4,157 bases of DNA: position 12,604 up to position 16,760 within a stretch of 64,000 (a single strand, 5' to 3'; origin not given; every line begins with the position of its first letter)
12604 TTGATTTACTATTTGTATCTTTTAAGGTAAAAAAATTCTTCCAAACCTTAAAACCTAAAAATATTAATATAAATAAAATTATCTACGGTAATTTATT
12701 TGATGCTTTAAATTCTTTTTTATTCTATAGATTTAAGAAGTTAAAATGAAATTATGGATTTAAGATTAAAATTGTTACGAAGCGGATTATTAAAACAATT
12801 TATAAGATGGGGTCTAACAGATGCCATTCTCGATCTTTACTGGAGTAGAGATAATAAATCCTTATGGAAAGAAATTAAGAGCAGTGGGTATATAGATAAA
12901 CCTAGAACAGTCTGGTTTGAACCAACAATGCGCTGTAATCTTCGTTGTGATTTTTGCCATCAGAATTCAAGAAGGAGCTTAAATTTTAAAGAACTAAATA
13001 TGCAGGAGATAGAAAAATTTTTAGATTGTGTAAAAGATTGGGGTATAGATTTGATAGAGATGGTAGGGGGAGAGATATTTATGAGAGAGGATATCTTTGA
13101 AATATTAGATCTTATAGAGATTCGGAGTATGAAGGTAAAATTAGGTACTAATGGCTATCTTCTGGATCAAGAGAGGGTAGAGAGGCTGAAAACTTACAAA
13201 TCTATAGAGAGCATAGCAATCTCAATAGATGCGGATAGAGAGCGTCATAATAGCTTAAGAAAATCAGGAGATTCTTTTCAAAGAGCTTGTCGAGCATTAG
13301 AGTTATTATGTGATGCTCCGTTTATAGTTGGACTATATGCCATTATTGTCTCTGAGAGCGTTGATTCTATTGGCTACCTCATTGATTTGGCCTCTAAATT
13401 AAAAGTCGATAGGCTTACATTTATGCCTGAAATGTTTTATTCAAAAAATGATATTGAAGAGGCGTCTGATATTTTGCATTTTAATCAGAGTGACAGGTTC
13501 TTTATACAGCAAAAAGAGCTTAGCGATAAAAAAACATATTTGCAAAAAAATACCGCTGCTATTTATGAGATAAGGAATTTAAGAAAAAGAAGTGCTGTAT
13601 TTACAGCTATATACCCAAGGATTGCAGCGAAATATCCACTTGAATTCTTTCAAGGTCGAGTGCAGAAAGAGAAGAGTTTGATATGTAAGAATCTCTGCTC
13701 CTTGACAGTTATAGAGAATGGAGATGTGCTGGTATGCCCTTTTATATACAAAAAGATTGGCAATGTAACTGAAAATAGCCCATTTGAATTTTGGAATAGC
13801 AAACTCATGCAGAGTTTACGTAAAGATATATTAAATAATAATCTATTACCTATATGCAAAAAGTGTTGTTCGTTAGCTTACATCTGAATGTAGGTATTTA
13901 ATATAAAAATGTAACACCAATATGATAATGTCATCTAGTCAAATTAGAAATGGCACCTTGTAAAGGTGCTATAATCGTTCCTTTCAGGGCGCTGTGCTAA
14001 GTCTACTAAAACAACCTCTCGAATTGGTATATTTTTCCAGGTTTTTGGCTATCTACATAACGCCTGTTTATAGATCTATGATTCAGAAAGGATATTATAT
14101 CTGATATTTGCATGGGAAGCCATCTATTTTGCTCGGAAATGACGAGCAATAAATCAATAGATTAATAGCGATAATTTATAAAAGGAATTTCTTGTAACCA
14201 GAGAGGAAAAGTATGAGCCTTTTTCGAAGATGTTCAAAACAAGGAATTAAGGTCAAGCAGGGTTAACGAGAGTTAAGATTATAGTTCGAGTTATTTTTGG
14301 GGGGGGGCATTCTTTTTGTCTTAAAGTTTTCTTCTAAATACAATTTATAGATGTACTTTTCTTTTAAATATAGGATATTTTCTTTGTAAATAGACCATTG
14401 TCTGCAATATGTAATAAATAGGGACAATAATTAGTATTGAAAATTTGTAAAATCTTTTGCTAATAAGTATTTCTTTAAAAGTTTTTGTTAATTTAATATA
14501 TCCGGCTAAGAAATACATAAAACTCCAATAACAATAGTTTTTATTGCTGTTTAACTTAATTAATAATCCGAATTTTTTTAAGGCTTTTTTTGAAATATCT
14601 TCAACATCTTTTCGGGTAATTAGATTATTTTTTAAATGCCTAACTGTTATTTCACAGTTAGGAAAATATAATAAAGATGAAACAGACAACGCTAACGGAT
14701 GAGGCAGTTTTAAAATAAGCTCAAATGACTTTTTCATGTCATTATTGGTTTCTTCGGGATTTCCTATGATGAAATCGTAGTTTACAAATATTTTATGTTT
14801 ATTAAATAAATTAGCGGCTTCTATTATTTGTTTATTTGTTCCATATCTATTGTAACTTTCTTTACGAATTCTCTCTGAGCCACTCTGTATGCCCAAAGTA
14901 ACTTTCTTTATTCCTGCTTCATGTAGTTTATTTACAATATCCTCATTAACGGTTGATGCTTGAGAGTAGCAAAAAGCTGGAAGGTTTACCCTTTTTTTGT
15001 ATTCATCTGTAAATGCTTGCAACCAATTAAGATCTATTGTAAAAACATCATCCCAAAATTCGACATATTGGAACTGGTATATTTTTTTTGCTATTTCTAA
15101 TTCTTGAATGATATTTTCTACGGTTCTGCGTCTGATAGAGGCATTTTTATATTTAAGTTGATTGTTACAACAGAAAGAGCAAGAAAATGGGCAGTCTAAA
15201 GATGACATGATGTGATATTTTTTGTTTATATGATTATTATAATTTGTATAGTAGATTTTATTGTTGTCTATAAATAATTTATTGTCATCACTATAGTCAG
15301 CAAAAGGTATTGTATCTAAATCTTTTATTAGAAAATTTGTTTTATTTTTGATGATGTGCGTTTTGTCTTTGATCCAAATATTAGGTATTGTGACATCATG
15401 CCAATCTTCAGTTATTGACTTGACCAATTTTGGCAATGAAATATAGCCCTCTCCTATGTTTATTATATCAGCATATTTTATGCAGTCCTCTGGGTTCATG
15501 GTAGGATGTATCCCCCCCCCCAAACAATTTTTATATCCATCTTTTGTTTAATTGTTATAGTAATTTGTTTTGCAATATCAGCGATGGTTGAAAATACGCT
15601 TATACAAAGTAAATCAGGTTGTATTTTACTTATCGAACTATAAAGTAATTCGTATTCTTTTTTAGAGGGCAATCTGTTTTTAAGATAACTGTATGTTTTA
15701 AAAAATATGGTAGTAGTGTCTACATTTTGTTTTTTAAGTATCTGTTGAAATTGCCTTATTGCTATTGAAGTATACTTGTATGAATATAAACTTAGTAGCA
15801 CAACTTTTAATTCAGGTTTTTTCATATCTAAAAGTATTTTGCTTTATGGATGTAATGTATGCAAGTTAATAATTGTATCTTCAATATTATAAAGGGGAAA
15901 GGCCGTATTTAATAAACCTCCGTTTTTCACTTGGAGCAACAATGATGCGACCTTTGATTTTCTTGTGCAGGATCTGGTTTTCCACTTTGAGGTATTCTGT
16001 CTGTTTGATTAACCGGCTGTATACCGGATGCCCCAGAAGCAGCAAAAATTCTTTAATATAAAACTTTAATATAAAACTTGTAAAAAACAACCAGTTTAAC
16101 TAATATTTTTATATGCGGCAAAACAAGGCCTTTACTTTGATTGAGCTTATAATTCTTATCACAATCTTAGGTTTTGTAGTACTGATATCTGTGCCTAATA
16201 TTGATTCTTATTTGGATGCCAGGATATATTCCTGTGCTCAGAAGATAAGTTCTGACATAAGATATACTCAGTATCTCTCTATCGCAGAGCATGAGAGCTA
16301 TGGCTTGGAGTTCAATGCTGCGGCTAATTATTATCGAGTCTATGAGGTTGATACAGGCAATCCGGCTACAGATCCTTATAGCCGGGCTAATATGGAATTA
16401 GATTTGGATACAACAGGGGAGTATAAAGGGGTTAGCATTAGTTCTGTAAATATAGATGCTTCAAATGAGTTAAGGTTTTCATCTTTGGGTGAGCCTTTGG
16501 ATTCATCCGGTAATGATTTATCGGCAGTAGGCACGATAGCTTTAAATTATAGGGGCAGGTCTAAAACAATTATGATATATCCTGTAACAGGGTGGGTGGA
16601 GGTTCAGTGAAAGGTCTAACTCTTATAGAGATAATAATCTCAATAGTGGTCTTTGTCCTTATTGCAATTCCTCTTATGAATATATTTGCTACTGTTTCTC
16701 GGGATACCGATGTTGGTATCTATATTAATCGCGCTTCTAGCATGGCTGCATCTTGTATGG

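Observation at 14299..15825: B12-binding radical SAM gene interrupted by a G10 homopolymer, with a second G9/C9 tract just downstream: candidate phase-variable switch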

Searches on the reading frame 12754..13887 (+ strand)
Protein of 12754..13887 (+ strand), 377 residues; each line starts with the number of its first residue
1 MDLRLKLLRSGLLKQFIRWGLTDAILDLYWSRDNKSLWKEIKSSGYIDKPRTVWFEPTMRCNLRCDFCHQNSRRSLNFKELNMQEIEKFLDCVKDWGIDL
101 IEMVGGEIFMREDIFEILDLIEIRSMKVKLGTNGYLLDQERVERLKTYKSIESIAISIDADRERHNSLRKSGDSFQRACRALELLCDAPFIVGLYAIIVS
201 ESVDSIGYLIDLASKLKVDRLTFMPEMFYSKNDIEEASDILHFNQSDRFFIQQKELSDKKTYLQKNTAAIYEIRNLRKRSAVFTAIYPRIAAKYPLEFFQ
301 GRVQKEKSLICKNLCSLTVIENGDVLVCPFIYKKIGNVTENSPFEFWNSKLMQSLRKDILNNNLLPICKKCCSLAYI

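Call 10: search_protein_families(library=pfam, proteins=[window:12754-13887:+], max_evalue=0.001)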
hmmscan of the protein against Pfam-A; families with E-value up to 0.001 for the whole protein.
window:12754-13887:+ (377 aa): 3 families
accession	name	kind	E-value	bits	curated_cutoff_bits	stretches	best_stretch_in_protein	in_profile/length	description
PF04055.27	Radical_SAM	-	2.1e-22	80.5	29.5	1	56-199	2-152/166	Radical SAM superfamily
PF13186.11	SPASM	-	8.8e-08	32.8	21.5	1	315-371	6-66/67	Iron-sulfur cluster-binding domain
PF13353.11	Fer4_12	-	4.7e-05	24.2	22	1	60-164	14-119/137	4Fe-4S single cluster domain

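Call 38: find_encoding_contigs(protein=window:12754-13887:+, flank=6000, max_places=10)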
Protein window:12754-13887:+ (377 aa): no gene with exactly this product is on record in the collection.

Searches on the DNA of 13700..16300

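Call 36: search_rna_families(source=window, start=13700, end=16300, threshold=evalue, max_evalue=1)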
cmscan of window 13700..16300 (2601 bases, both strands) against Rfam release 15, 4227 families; matches with E-value up to 1: 0.
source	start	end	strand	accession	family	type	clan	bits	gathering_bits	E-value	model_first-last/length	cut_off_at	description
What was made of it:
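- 14299..14307 (-): Second tract: C9 on the coding strand (G9 on +). It starts 38 nt past the stop (37 nt intervening), in the spacer between convergent genes. With its flanks (14296-14310, TTTG9CAT) it is a 15-nt inverted copy of the coding tract (15510-15524). No Rfam match (call 36).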

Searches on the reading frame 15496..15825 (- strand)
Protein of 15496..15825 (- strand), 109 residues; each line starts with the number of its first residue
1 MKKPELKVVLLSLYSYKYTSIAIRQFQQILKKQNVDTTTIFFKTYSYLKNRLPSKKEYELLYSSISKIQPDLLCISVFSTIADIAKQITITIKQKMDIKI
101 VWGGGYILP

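Call 15: find_encoding_contigs(protein=window:15496-15825:-, flank=3000, max_places=10)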
Protein window:15496-15825:- (109 aa): no gene with exactly this product is on record in the collection.

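Call 40: list_cluster_members(proteins=[P0001, window:15496-15825:-, window:12754-13887:+, window:16113-16610:+])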
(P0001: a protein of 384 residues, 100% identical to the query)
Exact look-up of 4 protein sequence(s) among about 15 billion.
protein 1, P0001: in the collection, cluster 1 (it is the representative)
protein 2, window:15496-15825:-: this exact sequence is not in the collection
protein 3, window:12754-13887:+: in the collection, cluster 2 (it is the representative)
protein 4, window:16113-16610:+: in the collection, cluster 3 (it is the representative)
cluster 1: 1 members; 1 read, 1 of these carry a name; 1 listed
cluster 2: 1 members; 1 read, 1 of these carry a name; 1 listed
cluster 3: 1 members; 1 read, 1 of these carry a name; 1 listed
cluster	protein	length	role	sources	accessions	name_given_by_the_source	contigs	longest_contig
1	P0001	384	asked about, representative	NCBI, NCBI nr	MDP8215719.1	MAG: radical SAM protein [Candidatus Kaelpia imicola] | radical SAM protein [Candidatus Kaelpia imicola]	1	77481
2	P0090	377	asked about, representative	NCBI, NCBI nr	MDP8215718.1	MAG: radical SAM protein [Candidatus Kaelpia imicola] | radical SAM protein [Candidatus Kaelpia imicola]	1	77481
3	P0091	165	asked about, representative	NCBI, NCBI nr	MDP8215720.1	MAG: prepilin-type N-terminal cleavage/methylation domain-containing protein [Candidatus ... | prepilin-type N-terminal cleavage/methylation domain-containing protein [Candidatus ...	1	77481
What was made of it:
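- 15496..15825 (-): ORF A, 109 aa: the first ~105 residues of the B12-binding domain plus 4 out-of-frame residues (YILP) and a TGA stop. This exact protein is not in the public collection and is not annotated by NCBI (call 40).
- On SSR-mediated phase-variable (contingency) gene: The neighbouring proteins are singletons (call 40).
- NCBI's annotation already treats it as a truncated product (call 40).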

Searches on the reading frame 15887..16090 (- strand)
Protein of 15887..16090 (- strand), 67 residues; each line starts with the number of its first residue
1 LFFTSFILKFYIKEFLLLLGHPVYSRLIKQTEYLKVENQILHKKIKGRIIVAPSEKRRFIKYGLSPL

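Call 11: search_protein_families(library=pfam, proteins=[window:15887-16090:-], max_evalue=0.001)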
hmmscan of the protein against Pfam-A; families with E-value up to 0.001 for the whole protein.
window:15887-16090:- (67 aa): 0 families

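Call 48: search_protein_families(library=pfam, proteins=[window:15890-16090:-], max_evalue=10)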
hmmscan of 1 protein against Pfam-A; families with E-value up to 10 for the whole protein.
seq(67 aa): 1 family
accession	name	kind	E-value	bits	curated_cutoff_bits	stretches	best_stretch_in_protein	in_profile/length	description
PF16689.10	APC_N_CC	-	0.057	14.1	27.4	1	24-44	3-23/52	Coiled-coil N-terminus of APC, dimerisation domain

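Call 49: search_protein_families(library=ncbifam, proteins=[window:15890-16090:-], max_evalue=10)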
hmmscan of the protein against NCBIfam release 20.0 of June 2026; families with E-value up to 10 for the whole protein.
seq(67 aa): 0 families

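Call 50: find_homologous_proteins(query=window:15890-16090:-, max_evalue=0.01)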
Query seq(67 aa): no candidate shares three 5-residue words with the query. No homologue found.

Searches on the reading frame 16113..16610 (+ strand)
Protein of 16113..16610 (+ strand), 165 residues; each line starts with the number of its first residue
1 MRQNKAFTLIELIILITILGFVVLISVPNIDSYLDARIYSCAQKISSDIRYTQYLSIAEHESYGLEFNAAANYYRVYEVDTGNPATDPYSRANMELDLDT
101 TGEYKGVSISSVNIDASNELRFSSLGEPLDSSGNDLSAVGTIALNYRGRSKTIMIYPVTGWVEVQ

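Call 11: search_protein_families(library=pfam, proteins=[window:16113-16610:+], max_evalue=0.001)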
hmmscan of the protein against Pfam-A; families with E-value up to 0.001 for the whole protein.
window:16113-16610:+ (165 aa): 1 family
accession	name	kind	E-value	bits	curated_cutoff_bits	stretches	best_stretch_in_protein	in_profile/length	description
PF07963.17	N_methyl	-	8.3e-05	22.4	21.2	1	1-26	1-26/27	Prokaryotic N-terminal methylation motif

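Call 39: find_encoding_contigs(protein=window:16113-16610:+, flank=6000, max_places=10)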
Protein window:16113-16610:+ (165 aa): no gene with exactly this product is on record in the collection.
